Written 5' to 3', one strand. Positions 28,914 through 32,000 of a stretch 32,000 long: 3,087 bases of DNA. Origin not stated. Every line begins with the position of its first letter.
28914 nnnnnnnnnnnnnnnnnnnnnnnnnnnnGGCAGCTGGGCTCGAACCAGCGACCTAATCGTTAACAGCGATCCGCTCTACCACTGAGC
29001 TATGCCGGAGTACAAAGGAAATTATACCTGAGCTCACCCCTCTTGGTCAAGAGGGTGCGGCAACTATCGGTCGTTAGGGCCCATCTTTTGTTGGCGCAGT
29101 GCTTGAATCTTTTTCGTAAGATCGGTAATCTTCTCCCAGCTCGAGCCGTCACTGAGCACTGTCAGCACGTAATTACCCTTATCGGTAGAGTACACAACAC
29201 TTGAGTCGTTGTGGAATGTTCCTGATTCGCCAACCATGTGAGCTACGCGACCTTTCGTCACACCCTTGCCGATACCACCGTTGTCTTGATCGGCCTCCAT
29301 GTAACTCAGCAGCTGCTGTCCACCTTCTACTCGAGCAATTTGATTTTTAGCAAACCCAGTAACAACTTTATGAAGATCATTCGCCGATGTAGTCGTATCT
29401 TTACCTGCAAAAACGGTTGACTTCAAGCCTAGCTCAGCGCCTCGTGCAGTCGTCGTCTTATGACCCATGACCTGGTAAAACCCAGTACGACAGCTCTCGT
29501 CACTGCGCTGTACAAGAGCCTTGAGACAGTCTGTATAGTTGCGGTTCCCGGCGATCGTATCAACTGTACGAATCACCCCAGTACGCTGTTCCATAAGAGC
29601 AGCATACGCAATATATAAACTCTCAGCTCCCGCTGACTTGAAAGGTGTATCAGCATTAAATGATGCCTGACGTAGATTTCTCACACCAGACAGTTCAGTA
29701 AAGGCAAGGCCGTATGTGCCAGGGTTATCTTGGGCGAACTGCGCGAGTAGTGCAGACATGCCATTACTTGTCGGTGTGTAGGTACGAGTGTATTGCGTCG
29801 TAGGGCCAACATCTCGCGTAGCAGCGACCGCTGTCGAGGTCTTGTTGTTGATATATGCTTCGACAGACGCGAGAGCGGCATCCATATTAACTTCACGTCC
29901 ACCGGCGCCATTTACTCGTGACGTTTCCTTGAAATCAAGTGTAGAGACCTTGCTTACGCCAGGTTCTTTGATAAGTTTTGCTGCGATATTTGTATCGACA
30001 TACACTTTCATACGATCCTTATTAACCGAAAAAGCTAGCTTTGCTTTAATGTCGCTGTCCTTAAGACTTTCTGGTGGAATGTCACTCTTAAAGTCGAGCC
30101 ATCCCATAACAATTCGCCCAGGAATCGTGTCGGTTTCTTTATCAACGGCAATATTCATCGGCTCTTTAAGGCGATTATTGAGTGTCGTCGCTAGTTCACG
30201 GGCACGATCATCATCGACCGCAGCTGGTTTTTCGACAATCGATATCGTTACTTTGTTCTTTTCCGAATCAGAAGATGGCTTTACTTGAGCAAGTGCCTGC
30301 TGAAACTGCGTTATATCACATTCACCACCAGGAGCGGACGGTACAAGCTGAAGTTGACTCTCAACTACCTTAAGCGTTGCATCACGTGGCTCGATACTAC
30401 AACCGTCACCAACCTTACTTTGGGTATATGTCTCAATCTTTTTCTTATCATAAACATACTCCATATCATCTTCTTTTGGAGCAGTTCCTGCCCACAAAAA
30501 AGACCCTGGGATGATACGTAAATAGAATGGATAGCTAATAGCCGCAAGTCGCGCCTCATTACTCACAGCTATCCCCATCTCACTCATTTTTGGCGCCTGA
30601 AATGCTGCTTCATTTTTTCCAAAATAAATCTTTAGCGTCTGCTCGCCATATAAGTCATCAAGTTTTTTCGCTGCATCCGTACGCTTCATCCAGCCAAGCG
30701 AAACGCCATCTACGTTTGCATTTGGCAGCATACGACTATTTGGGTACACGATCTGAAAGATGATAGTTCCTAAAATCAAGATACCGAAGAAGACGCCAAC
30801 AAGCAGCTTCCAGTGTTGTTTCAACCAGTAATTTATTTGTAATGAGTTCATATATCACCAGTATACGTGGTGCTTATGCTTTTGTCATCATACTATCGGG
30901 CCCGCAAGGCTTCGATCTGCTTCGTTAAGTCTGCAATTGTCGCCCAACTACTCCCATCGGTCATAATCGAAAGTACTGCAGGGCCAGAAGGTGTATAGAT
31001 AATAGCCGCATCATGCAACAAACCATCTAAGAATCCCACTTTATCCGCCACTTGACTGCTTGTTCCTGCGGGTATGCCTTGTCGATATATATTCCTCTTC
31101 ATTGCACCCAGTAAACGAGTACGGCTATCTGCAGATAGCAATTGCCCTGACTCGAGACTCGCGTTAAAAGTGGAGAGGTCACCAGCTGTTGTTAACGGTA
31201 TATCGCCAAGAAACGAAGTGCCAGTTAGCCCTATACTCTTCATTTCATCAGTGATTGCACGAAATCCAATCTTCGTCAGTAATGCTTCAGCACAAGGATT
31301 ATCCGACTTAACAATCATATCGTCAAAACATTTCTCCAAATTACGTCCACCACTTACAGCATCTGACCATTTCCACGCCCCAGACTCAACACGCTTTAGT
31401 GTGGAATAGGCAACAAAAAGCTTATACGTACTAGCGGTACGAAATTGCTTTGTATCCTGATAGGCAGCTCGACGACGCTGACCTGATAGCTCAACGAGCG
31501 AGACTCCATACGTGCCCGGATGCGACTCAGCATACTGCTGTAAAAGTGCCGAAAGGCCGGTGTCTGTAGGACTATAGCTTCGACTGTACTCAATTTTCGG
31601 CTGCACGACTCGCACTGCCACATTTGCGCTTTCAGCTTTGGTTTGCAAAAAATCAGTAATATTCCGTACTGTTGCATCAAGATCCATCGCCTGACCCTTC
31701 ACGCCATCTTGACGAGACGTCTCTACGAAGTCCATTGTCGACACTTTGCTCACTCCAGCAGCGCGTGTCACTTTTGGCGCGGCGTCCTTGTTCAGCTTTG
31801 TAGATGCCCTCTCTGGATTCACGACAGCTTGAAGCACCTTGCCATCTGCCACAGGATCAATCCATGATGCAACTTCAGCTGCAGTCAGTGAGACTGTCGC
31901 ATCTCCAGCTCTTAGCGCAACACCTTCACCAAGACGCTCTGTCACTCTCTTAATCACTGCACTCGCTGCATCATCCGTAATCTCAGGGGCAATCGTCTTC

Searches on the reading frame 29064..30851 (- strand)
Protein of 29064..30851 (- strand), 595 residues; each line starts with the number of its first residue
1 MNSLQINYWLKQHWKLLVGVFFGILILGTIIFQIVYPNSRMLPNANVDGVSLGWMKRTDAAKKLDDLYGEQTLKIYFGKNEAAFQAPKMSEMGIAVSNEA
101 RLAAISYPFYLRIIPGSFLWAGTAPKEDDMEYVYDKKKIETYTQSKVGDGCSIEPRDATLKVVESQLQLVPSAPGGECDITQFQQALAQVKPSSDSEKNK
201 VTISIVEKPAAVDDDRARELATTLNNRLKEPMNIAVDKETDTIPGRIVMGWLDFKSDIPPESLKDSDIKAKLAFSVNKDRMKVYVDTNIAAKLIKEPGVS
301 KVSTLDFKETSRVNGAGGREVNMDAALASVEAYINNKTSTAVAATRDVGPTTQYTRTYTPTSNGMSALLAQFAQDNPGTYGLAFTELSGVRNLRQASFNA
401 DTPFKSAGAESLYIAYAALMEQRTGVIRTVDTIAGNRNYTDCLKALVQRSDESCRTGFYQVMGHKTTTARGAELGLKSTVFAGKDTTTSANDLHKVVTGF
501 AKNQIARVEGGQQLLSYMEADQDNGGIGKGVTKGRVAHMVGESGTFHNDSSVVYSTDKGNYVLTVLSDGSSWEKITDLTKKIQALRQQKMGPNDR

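Call 48: search_protein_families(library=pfam, proteins=[window:29064-30851:-], max_evalue=0.01)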
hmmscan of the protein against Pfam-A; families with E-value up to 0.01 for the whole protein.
window:29064-30851:- (595 aa): 2 families
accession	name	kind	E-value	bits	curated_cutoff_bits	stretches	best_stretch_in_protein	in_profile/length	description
PF13354.11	Beta-lactamase2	-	5.9e-16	58.9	22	1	423-566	60-213/214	Beta-lactamase enzyme family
PF12229.13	PG_binding_4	-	5.3e-06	27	22.1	0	130-195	48-112/117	Putative peptidoglycan binding domain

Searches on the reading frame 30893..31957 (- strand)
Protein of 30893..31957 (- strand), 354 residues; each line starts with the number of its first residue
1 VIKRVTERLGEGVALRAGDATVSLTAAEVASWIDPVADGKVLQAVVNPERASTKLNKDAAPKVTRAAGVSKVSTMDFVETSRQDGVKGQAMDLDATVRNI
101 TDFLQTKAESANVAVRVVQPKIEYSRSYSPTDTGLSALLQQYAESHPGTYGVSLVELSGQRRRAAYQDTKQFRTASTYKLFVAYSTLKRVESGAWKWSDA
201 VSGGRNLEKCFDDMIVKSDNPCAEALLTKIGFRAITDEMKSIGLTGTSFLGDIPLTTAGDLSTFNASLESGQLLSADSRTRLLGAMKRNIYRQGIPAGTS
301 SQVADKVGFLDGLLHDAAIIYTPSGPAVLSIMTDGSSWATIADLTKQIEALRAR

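Call 48: search_protein_families(library=pfam, proteins=[window:30893-31957:-], max_evalue=0.01)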
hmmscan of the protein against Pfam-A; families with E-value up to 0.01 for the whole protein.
window:30893-31957:- (354 aa): 3 families
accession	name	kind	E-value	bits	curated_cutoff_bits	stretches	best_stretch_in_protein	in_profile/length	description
PF13354.11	Beta-lactamase2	-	4.1e-30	105.2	22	1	152-333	2-214/214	Beta-lactamase enzyme family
PF00144.29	Beta-lactamase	-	0.00026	20.7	27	0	161-202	39-80/329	Beta-lactamase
PF02113.21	Peptidase_S13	-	0.0045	16.2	22.8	0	206-234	273-301/444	D-Ala-D-Ala carboxypeptidase 3 (S13) family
